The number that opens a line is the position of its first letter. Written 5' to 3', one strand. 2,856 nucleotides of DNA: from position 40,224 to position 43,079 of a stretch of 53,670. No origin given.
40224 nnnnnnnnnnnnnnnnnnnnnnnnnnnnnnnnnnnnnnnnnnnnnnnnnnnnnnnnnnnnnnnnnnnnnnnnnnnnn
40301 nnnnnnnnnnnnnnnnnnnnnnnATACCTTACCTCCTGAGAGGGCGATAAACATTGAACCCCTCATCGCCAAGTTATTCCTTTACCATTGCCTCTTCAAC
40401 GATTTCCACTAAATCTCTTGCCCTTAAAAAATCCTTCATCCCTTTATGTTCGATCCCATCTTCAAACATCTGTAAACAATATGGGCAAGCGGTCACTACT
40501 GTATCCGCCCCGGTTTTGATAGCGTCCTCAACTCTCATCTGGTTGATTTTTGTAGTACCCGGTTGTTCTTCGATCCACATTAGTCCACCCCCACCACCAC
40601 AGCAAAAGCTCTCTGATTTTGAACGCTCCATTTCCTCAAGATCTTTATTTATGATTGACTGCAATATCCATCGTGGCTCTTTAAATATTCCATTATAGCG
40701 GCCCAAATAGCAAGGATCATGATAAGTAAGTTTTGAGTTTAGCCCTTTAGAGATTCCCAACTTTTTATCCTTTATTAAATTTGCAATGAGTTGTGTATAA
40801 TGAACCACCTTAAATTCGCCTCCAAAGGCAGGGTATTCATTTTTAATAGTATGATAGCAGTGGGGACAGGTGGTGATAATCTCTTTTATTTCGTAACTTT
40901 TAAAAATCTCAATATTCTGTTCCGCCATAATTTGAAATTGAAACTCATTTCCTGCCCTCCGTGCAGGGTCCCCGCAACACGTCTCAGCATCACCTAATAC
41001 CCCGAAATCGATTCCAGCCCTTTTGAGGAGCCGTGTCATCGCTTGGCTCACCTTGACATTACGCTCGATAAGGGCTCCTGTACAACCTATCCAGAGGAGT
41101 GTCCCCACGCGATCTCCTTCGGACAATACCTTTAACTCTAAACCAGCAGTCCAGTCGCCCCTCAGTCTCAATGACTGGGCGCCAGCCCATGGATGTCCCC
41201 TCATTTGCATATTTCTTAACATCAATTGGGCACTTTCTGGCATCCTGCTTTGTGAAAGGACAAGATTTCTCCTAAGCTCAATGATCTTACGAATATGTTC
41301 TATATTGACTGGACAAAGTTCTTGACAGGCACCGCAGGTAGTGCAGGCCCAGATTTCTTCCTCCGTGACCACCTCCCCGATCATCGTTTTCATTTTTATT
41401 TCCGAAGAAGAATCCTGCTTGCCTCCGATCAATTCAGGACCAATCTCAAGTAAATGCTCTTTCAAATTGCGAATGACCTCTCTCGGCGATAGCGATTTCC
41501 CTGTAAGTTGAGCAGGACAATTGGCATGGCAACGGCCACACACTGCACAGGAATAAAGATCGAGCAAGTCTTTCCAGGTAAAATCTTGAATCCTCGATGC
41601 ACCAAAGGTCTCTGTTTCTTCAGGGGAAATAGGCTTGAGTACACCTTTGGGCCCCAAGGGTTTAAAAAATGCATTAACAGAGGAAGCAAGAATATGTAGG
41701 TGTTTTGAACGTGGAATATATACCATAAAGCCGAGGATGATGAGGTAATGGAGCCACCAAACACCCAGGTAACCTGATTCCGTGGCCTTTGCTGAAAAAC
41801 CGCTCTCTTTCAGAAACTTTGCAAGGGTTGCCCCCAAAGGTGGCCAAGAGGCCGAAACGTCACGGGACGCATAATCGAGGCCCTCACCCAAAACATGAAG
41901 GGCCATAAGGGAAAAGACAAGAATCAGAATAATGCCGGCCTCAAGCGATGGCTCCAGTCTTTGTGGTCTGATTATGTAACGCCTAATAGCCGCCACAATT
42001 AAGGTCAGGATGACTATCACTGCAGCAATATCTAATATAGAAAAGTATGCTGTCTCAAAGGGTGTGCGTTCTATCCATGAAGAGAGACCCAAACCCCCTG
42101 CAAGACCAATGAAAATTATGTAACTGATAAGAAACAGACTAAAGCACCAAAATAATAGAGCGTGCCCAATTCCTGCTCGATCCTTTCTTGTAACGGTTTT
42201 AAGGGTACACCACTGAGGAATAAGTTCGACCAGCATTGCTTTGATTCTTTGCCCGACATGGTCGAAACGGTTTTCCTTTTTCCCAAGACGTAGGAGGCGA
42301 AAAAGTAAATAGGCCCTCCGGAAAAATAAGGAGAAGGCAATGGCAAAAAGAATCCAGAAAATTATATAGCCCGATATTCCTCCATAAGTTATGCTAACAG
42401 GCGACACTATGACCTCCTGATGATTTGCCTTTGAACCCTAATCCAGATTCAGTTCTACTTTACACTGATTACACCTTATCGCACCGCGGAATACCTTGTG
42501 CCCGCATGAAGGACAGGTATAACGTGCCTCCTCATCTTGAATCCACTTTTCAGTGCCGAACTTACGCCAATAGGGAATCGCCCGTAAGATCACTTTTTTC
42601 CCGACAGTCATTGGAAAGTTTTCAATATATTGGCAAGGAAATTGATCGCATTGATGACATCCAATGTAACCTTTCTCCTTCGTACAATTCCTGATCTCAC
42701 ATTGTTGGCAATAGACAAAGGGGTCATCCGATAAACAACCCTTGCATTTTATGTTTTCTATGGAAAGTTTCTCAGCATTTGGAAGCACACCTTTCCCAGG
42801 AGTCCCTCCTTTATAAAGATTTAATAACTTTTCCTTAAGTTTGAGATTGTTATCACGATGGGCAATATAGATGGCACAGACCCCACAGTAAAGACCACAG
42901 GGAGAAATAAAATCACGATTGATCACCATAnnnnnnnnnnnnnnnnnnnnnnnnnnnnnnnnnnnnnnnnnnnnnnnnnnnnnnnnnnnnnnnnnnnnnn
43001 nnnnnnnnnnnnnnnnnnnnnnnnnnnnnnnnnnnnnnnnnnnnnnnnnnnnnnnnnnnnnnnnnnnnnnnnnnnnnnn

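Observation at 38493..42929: ETF plus a membrane Hdr-like quinone module occupies the position of BamGHI behind a Bam-type HdrA/MvhD core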

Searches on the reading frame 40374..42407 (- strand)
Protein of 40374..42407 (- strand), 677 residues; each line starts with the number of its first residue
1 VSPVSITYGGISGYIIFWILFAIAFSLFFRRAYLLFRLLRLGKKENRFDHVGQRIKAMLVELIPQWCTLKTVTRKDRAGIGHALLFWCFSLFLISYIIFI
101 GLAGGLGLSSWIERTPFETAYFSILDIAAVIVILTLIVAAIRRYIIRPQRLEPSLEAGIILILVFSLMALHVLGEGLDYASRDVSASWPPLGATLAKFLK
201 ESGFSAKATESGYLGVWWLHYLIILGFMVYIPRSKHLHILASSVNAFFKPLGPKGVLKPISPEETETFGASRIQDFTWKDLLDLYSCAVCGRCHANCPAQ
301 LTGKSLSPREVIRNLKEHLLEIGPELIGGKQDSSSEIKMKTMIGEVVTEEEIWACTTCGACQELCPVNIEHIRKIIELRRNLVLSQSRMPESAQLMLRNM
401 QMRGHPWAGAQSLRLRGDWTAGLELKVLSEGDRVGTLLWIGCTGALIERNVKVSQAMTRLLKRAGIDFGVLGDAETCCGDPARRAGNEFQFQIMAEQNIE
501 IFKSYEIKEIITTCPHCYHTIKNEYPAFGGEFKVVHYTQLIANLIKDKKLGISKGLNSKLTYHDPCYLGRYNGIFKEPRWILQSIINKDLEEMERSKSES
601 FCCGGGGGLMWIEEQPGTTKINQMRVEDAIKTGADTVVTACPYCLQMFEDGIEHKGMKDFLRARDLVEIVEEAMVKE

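Call 4: search_protein_families(library=pfam, proteins=[window:40374-42407:-])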
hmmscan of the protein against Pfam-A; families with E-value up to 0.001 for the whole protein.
window:40374-42407:- (677 aa): 6 families
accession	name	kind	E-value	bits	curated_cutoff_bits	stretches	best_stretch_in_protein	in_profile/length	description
PF02754.22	CCG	-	6.5e-35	119.5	20.6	2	561-648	2-84/85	Cysteine-rich domain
PF13187.11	Fer4_9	-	6.7e-09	36.1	27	1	287-368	2-50/52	4Fe-4S dicluster domain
PF13237.11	Fer4_10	-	2.1e-08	34.4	25.5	1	282-366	4-53/53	4Fe-4S dicluster domain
PF13183.11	Fer4_8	-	2.2e-08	35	27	1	284-369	2-68/68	4Fe-4S dicluster domain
PF12838.12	Fer4_7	-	5.8e-06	27.1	27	1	287-369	2-52/52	4Fe-4S dicluster domain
PF13484.11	Fer4_16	-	4.4e-05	24.6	30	1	287-368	2-66/66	4Fe-4S double cluster binding domain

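Call 6: search_protein_families(library=ncbifam, proteins=[window:40374-42407:-], max_evalue=0.00001)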
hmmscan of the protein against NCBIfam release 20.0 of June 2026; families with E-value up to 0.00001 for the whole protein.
window:40374-42407:- (677 aa): 19 families
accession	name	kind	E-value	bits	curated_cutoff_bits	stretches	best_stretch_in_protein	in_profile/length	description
NF004898.0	PRK06259.1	equivalog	2.2e-52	178.3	385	1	282-673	131-487/488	fumarate reductase (CoM/CoB) subunit TfrB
NF045670.1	quin_L_LdhH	equivalog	9.8e-34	116.7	800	1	437-658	470-695/706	L-lactate dehydrogenase (quinone) large subunit LdhH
NF045663.1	diclust_near_Sec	equivalog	2.6e-26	92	530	1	341-649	341-619/759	pyridine nucleotide-disulfide oxidoreductase/dicluster-binding protein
NF008369.0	PRK11168.1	equivalog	4.1e-20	72.1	278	1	439-647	172-380/401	anaerobic glycerol-3-phosphate dehydrogenase subunit C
NF045711.1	sulf_resp_HmcF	equivalog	4.3e-20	71.9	750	1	510-652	279-429/457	sulfate respiration complex iron-sulfur protein HmcF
NF045796.1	DsrK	equivalog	2.4e-18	66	400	1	352-613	117-378/453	sulfate reduction electron transfer complex DsrMKJOP subunit DsrK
NF045724.1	ferredox_TmcB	equivalog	4.2e-18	65.1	735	1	354-674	100-428/430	electron transfer complex ferredoxin TmcB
TIGR03290.1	CoB_CoM_SS_C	equivalog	1.4e-10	41.3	160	1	341-405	34-97/144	CoB--CoM heterodisulfide reductase subunit C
TIGR03288.1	CoB_CoM_SS_B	equivalog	2.8e-10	39.9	345.15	1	528-651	112-240/290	CoB--CoM heterodisulfide reductase subunit B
TIGR03379.1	glycerol3P_GlpC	equivalog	3.8e-10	39.1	279.9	1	466-648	190-377/397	anaerobic glycerol-3-phosphate dehydrogenase subunit GlpC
NF008434.0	PRK11274.1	equivalog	1.5e-09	37.2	333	0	437-653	171-393/409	glycolate oxidase subunit GlcF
NF009227.0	PRK12577.1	equivalog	2.7e-08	32.9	349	1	286-399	153-254/330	succinate dehydrogenase/fumarate reductase iron-sulfur subunit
NF041890.1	hdrC_Methbact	equivalog_domain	3.2e-08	33.4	270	0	345-369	64-88/192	ferredoxin:CoB-CoM heterodisulfide reductase subunit HdrC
TIGR00384.1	dhsB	subfamily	1.2e-07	31.4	88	1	278-378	133-221/222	succinate dehydrogenase and fumarate reductase iron-sulfur protein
NF004616.0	PRK05950.1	subfamily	6.1e-07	28.8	228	1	278-384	140-235/238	succinate dehydrogenase iron-sulfur subunit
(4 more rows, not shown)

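Call 8: search_solved_structures(query=window:40374-42407:-, max_evalue=0.001)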
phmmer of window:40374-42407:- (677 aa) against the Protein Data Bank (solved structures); distinct sequences matched with E-value up to 0.001: 11.
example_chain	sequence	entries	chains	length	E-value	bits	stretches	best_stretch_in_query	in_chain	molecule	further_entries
9ojn_A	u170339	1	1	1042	3.6e-108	366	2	313-658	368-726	Iron-sulfur-binding reductase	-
5odc_B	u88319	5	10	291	3.3e-09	38.9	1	527-651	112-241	Heterodisulfide reductase, subunit B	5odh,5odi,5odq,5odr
9sfi_C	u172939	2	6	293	1.2e-07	33.8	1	528-651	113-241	H(2)/formate:CoB-CoM heterodisulfide,ferredoxin reductase subunit B2 | Heterodisulfide reductase subunit B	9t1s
5odc_C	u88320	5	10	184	1.2e-06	30.4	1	342-406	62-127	Heterodisulfide reductase, subunit C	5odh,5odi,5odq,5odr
9sfi_E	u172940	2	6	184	1.3e-06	30.4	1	343-405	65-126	H(2)/formate:CoB-CoM heterodisulfide,ferredoxin reductase subunit C2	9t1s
8rvv_B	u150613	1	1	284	1.3e-06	30.4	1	521-651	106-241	H(2):CoB-CoM heterodisulfide,ferredoxin reductase subunit B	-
8rvu_b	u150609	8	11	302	1.6e-06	30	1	521-651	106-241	H(2):CoB-CoM heterodisulfide,ferredoxin reductase subunit B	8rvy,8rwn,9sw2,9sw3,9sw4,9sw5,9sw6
7bkb_B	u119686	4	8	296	0.0003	22.5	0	557-651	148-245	CoB--CoM heterodisulfide reductase subunit B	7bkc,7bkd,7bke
8rvv_C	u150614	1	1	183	0.00043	22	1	344-385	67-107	H(2):CoB-CoM heterodisulfide,ferredoxin reductase subunit C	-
8rvu_c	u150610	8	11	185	0.00043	22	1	344-385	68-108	H(2):CoB-CoM heterodisulfide,ferredoxin reductase subunit C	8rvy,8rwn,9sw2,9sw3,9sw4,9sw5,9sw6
7bkb_C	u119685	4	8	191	0.00049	21.9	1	344-399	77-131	CoB--CoM heterodisulfide reductase subunit C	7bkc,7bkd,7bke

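Call 18: find_encoding_contigs(protein=window:40374-42407:-, flank=10000, max_places=10)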
Protein window:40374-42407:- (677 aa): no gene with exactly this product is on record in the collection.

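Call 20: find_homologous_proteins(query=window:40374-42407:-, max_evalue=1e-20)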
Query window:40374-42407:- (677 aa): 2225 proteins with E <= 1e-20 among 8000 candidates; the best 120 are listed.
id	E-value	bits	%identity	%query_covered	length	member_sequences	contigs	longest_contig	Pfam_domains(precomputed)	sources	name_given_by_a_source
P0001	0.0e+0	1566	100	100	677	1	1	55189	PF13484.12,PF12838.13,PF02754.22,PF13237.12,PF13183.12,PF13187.12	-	-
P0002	0.0e+0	1381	86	100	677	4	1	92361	PF13484.12,PF12838.13,PF02754.22,PF13237.12,PF13183.12,PF13187.12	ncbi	-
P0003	0.0e+0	1262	78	100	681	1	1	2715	PF12797.13,PF02754.22,PF13237.12,PF13183.12,PF13187.12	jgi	-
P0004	0.0e+0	1262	78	100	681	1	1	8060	PF02754.22,PF13237.12,PF13183.12,PF13187.12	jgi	jgi:Fe-S oxidoreductase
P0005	0.0e+0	1256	78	100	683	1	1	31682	PF02754.22,PF13237.12,PF13183.12,PF13187.12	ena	-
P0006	0.0e+0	1253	78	100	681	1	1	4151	PF02754.22,PF13237.12,PF13183.12,PF13187.12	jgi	jgi:Fe-S oxidoreductase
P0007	0.0e+0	1249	77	100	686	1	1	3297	PF12797.13,PF13484.12,PF02754.22,PF13237.12,PF13183.12,PF13187.12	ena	-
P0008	0.0e+0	1245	77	100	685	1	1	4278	PF13484.12,PF02754.22,PF13237.12,PF13183.12,PF13187.12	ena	-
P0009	0.0e+0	1244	77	100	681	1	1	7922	PF02754.22,PF13237.12,PF13183.12,PF13187.12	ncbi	-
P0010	0.0e+0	1244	77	100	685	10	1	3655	PF13484.12,PF02754.22,PF13237.12,PF13183.12,PF13187.12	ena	-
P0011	0.0e+0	1243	76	100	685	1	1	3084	PF13484.12,PF02754.22,PF13237.12,PF13183.12,PF13187.12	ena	-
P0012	0.0e+0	1243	77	100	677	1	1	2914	PF13484.12,PF12838.13,PF02754.22,PF13237.12,PF13183.12,PF13187.12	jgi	jgi:Fe-S oxidoreductase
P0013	0.0e+0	1242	77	100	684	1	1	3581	PF12838.13,PF02754.22,PF13237.12,PF13183.12,PF13187.12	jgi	-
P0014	0.0e+0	1239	77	100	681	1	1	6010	PF02754.22,PF13237.12,PF13183.12,PF13187.12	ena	-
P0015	0.0e+0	1239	77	100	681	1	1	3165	PF02754.22,PF13237.12,PF13183.12,PF13187.12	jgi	-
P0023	0.0e+0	1230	75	100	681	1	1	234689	PF13484.12,PF02754.22,PF13237.12,PF13183.12,PF13187.12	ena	-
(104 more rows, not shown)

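Call 21: find_encoding_contigs(protein=P0002, flank=10000, max_places=4)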
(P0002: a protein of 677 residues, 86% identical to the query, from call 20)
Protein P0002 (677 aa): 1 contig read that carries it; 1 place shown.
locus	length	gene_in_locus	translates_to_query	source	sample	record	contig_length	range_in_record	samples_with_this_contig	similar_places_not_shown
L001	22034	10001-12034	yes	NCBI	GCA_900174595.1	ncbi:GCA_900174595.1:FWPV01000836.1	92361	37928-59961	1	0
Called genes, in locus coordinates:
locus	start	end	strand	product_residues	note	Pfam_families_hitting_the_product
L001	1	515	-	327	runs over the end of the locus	PF04055:Radical_SAM, PF13353:Fer4_12 (weak), PF06463:Mob_synth_C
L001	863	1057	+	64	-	PF09853:DUF2080 (weak)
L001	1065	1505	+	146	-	PF13420:Acetyltransf_4 (weak), PF13673:Acetyltransf_10 (weak), PF00583:Acetyltransf_1, PF13508:Acetyltransf_7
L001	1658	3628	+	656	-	PF02730:AFOR_N, PF01314:AFOR_C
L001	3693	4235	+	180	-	-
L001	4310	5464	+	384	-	PF13484:Fer4_16 (faint), PF25160:LdpA_Fe-S-bd (faint), PF13183:Fer4_8, PF13237:Fer4_10 (faint), PF12838:Fer4_7 (weak), PF13187:Fer4_9, PF02754:CCG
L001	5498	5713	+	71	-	PF01946:Thi4 (weak), PF13738:Pyr_redox_3 (weak), PF00890:FAD_binding_2 (weak), PF01134:GIDA (weak), PF01266:DAO (weak), PF07992:Pyr_redox_2 (weak), PF12831:FAD_oxidored, PF13450:NAD_binding_8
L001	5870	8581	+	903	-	PF07992:Pyr_redox_2, PF00890:FAD_binding_2, PF01266:DAO (weak), PF07992:Pyr_redox_2, PF12831:FAD_oxidored, PF13450:NAD_binding_8, PF00037:Fer4 (weak), PF12838:Fer4_7, +2 more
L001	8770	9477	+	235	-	PF02662:FlpD, PF00037:Fer4, PF13237:Fer4_10, PF14697:Fer4_21, PF13187:Fer4_9 (weak), PF12797:Fer4_2 (weak), PF00037:Fer4 (weak), PF12837:Fer4_6 (weak), +3 more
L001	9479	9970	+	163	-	PF12675:DUF3795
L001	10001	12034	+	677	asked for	PF12838:Fer4_7 (weak), PF13183:Fer4_8, PF13187:Fer4_9, PF13237:Fer4_10, PF13484:Fer4_16 (weak), PF02754:CCG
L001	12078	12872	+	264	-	PF01012:ETF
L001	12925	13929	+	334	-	PF01012:ETF, PF00766:ETF_alpha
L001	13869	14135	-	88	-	-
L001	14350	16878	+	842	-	PF03065:Glyco_hydro_57, PF12055:DUF3536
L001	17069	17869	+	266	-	PF02630:SCO1-SenC (weak)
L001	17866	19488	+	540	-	PF00115:COX1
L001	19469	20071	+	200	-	PF00510:COX3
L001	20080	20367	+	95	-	PF03626:COX4_pro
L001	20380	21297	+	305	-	PF02790:COX2_TM, PF00116:COX2, PF00034:Cytochrom_C (faint)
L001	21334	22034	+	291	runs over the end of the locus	PF01040:UbiA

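Call 22: find_encoding_contigs(protein=P0023, flank=10000, max_places=4)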
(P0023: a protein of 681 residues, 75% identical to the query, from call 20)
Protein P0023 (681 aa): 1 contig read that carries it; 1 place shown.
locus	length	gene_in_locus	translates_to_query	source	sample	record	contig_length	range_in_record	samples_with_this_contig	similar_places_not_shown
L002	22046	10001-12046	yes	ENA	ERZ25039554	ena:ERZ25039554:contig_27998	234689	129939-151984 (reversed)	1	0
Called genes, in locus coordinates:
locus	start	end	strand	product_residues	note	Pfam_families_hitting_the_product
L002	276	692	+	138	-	-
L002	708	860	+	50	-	-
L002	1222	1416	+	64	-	PF09853:DUF2080 (weak)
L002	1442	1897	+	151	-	PF13420:Acetyltransf_4 (weak), PF00583:Acetyltransf_1, PF13508:Acetyltransf_7 (weak)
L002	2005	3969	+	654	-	PF02730:AFOR_N, PF01314:AFOR_C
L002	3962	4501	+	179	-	PF12838:Fer4_7 (faint), PF12797:Fer4_2 (weak), PF12837:Fer4_6 (weak), PF13237:Fer4_10 (faint)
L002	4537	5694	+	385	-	PF13183:Fer4_8, PF13237:Fer4_10, PF12838:Fer4_7 (weak), PF13187:Fer4_9, PF02754:CCG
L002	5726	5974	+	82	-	PF00890:FAD_binding_2 (faint), PF01266:DAO (weak), PF07992:Pyr_redox_2 (weak), PF12831:FAD_oxidored, PF13450:NAD_binding_8 (weak)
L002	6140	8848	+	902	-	PF00037:Fer4 (faint), PF07992:Pyr_redox_2 (weak), PF00890:FAD_binding_2 (weak), PF12831:FAD_oxidored (weak), PF13450:NAD_binding_8, PF12838:Fer4_7, PF14697:Fer4_21 (weak)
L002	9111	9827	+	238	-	PF02662:FlpD, PF00037:Fer4 (weak), PF13237:Fer4_10, PF14697:Fer4_21, PF13187:Fer4_9 (weak), PF00037:Fer4 (weak), PF12797:Fer4_2 (weak), PF12837:Fer4_6 (weak), +3 more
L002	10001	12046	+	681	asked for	PF13183:Fer4_8, PF13187:Fer4_9, PF13237:Fer4_10, PF13484:Fer4_16 (faint), PF02754:CCG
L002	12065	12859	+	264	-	PF01012:ETF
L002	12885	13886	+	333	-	PF01012:ETF, PF00766:ETF_alpha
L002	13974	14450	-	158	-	PF13420:Acetyltransf_4 (weak), PF13527:Acetyltransf_9 (weak), PF00583:Acetyltransf_1, PF13508:Acetyltransf_7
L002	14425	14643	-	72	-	PF09853:DUF2080 (weak)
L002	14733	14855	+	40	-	-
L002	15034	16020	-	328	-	PF01012:ETF, PF00766:ETF_alpha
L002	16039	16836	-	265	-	PF01012:ETF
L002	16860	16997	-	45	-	-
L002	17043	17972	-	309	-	PF03401:TctC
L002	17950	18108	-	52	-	-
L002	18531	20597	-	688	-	PF12797:Fer4_2 (weak), PF13183:Fer4_8, PF13237:Fer4_10, PF13187:Fer4_9, PF02754:CCG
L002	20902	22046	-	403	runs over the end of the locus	PF03916:NrfD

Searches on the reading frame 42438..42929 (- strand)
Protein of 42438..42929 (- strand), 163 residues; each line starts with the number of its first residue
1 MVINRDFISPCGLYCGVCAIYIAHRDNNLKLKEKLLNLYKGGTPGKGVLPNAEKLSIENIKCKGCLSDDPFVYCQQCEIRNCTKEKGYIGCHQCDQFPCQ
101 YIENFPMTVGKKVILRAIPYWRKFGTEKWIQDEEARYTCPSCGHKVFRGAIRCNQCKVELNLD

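Call 4: search_protein_families(library=pfam, proteins=[window:42438-42929:-])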
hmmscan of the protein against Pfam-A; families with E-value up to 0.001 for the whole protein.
window:42438-42929:- (163 aa): 1 family
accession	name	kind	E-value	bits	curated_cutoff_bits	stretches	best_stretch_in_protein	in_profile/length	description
PF12675.12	DUF3795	-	3.7e-19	69.4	22.6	1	8-103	2-82/83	Protein of unknown function (DUF3795)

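Call 6: search_protein_families(library=ncbifam, proteins=[window:42438-42929:-], max_evalue=0.00001)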
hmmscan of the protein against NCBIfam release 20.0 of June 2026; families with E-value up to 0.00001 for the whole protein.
window:42438-42929:- (163 aa): 0 families

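Call 99: predict_structure(protein=window:42438-42929:-)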
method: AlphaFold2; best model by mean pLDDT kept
length: 163 residues; sequences in the alignment: 1
mean_pLDDT: 41.8   pTM: 0.34
mean pLDDT of the five models: 41.8, 41.3, 37.6, 34.1, 33.3
residues with pLDDT >= 90: 0; 70-90: 9; 50-70: 40; < 50: 114
segments of 3 or more residues with pLDDT < 50: 1-13, 40-135
pLDDT, mean of each block of 10 residues (from residue 1): 29 52 62 55 32 40 38 41 30 29 23 25 30 52 64 64 46
secondary structure, 60 per line:
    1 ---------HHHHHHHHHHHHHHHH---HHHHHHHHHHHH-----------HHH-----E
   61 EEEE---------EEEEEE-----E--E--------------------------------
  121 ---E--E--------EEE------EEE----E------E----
elements in order: H10-25 H29-40 E60-64 E74-79 E136-138 E145-147
